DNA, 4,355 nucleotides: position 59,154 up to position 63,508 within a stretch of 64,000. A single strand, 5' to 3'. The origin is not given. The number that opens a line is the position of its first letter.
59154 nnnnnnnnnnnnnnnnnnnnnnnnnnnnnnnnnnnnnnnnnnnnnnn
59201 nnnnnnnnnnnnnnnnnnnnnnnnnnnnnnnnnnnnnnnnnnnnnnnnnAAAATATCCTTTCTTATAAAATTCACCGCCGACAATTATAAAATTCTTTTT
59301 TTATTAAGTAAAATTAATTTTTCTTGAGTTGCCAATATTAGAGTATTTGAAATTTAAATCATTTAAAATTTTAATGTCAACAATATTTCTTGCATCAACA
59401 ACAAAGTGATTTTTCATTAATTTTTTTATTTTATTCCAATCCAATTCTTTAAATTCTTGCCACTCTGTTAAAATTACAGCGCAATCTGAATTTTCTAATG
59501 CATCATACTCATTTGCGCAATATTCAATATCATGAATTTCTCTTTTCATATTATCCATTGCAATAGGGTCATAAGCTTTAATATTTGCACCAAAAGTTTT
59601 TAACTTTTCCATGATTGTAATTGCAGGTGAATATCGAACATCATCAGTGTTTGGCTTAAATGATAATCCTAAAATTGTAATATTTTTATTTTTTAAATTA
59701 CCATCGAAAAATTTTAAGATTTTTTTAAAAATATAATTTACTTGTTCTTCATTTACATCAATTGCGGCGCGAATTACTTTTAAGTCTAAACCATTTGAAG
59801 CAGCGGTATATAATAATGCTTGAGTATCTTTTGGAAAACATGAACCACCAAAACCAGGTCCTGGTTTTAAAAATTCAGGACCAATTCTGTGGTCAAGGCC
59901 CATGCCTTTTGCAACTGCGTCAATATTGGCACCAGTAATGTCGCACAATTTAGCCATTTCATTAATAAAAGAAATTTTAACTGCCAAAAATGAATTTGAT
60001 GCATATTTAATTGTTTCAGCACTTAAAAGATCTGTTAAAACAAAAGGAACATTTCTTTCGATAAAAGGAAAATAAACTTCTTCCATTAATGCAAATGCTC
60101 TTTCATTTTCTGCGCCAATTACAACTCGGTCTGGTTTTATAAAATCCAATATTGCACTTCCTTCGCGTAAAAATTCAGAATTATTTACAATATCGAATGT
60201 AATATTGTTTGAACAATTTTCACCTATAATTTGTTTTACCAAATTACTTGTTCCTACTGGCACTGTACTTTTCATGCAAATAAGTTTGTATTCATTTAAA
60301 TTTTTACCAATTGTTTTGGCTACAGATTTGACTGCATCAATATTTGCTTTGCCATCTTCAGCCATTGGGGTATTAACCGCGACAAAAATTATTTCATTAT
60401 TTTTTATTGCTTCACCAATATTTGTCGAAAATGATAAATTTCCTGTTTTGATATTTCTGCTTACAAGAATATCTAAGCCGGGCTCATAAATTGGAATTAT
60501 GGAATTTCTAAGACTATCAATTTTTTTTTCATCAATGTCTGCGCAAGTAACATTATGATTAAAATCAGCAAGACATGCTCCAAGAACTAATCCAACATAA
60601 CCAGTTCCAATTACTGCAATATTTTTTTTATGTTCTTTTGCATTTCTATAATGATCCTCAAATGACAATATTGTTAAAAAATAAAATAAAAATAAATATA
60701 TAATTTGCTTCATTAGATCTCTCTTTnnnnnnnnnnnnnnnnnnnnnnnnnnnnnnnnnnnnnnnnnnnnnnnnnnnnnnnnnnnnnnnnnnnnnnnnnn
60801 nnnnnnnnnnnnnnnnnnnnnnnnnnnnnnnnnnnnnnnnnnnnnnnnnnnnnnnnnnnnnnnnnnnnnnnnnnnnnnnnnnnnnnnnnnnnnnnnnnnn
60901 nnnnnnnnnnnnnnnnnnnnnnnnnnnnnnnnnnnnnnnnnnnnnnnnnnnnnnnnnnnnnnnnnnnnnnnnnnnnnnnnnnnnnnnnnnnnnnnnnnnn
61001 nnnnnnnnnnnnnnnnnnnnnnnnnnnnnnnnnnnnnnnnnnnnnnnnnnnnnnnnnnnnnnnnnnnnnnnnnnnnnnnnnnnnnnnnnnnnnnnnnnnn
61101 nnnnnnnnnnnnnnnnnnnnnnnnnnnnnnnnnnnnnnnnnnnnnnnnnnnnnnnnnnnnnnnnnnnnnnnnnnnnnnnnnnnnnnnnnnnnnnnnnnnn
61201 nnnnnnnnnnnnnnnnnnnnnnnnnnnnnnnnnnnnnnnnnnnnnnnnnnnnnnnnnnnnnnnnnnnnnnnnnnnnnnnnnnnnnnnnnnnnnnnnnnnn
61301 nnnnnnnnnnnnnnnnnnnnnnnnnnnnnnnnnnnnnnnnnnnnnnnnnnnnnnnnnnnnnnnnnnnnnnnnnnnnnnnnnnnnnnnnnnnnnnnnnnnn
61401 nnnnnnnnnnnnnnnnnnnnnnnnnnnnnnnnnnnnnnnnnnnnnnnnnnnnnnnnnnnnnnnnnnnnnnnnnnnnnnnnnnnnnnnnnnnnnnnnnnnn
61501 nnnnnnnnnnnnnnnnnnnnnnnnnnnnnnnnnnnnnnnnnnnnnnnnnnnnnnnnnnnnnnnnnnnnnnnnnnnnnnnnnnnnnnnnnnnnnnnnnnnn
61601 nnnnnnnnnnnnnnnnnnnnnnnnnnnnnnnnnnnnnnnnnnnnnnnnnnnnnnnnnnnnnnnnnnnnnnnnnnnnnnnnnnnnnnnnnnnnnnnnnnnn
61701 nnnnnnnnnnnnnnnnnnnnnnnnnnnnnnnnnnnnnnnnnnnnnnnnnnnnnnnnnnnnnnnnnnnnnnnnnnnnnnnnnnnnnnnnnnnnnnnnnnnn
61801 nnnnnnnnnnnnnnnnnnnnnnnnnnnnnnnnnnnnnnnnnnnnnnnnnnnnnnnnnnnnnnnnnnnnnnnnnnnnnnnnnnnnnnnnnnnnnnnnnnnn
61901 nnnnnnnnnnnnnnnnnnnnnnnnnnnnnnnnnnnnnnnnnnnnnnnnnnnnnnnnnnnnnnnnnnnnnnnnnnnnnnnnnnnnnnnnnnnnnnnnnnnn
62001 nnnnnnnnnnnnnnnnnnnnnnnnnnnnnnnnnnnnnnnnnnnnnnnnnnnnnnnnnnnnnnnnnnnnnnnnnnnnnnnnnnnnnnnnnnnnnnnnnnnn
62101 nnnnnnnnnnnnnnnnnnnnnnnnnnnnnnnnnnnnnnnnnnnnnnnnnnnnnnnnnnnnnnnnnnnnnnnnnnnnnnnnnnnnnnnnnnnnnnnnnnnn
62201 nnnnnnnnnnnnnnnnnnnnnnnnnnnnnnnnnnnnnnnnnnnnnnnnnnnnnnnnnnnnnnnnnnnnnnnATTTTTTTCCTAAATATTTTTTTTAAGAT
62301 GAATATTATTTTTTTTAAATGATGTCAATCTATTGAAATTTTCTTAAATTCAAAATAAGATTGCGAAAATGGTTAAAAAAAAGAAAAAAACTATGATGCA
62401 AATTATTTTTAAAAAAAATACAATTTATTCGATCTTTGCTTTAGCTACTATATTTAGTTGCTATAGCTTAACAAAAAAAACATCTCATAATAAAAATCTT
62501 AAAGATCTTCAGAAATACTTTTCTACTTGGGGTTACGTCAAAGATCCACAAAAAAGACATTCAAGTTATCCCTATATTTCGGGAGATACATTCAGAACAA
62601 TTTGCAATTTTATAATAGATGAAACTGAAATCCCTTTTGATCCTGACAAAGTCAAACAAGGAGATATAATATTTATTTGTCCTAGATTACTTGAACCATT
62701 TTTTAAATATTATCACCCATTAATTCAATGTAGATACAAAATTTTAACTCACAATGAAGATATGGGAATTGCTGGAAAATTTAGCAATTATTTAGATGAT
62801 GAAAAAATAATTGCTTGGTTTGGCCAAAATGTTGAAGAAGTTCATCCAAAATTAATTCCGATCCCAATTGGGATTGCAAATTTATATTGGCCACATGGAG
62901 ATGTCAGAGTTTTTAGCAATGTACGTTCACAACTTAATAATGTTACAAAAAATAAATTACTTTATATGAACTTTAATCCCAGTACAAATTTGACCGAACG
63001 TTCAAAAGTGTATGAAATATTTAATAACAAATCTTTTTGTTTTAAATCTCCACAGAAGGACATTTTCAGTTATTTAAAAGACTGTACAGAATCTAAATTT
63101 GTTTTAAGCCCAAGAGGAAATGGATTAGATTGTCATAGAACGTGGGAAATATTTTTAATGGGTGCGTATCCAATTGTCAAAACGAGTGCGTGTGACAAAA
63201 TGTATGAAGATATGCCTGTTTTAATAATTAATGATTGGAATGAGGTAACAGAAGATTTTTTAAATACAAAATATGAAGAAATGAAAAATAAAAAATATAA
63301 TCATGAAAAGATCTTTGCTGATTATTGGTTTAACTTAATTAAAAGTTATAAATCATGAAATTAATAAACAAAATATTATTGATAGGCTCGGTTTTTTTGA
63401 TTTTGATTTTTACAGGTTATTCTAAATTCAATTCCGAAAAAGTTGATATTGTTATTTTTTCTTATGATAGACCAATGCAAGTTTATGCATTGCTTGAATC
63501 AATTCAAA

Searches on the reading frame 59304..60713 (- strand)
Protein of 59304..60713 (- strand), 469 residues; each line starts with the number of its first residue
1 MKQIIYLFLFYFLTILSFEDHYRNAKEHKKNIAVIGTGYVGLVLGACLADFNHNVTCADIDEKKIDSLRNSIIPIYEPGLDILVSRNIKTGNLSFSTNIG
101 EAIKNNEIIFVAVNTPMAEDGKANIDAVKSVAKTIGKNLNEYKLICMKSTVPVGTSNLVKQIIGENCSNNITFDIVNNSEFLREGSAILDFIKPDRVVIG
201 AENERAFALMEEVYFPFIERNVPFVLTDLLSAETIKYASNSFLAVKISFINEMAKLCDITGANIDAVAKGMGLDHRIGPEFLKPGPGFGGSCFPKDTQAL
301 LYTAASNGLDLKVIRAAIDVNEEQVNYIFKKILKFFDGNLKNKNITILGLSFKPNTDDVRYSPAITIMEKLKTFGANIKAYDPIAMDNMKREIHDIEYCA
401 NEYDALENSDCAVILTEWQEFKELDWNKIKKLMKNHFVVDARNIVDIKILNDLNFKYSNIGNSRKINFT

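Call 25: search_protein_families(library=pfam, proteins=[window:59304-60713:-], max_evalue=0.001)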
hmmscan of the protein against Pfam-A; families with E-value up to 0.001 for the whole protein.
window:59304-60713:- (469 aa): 6 families
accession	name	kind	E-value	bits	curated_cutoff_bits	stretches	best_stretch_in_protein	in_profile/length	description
PF03721.20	UDPG_MGDP_dh_N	-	2.5e-61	207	27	1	31-213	2-187/187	UDP-glucose/GDP-mannose dehydrogenase family, NAD binding domain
PF00984.24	UDPG_MGDP_dh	-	1.9e-38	130.9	25.4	1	231-322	2-93/94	UDP-glucose/GDP-mannose dehydrogenase family, central domain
PF03720.21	UDPG_MGDP_dh_C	-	6.8e-37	126.4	30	1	347-446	2-102/103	UDP-glucose/GDP-mannose dehydrogenase family, UDP binding domain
PF03807.23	F420_oxidored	-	4.9e-07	30.7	21.6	0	32-125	2-79/94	NADP oxidoreductase coenzyme F420-dependent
PF01210.29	NAD_Gly3P_dh_N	-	0.00018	21.9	23.1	1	31-170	1-125/158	NAD-dependent glycerol-3-phosphate dehydrogenase N-terminus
PF02826.25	2-Hacid_dh_C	-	0.00062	19.6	25.1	0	22-66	29-73/178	D-isomer specific 2-hydroxyacid dehydrogenase, NAD binding domain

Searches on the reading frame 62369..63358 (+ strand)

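Call 25: search_protein_families(library=pfam, proteins=[window:62369-63358:+], max_evalue=0.001)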
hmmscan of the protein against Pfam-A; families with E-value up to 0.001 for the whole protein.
window:62369-63358:+ (329 aa): 1 family
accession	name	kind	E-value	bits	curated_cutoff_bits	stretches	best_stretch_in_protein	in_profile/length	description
PF24785.1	RXYLT1_C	-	1.4e-05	25.1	27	1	226-317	61-165/187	RXYLT1 C-terminal domain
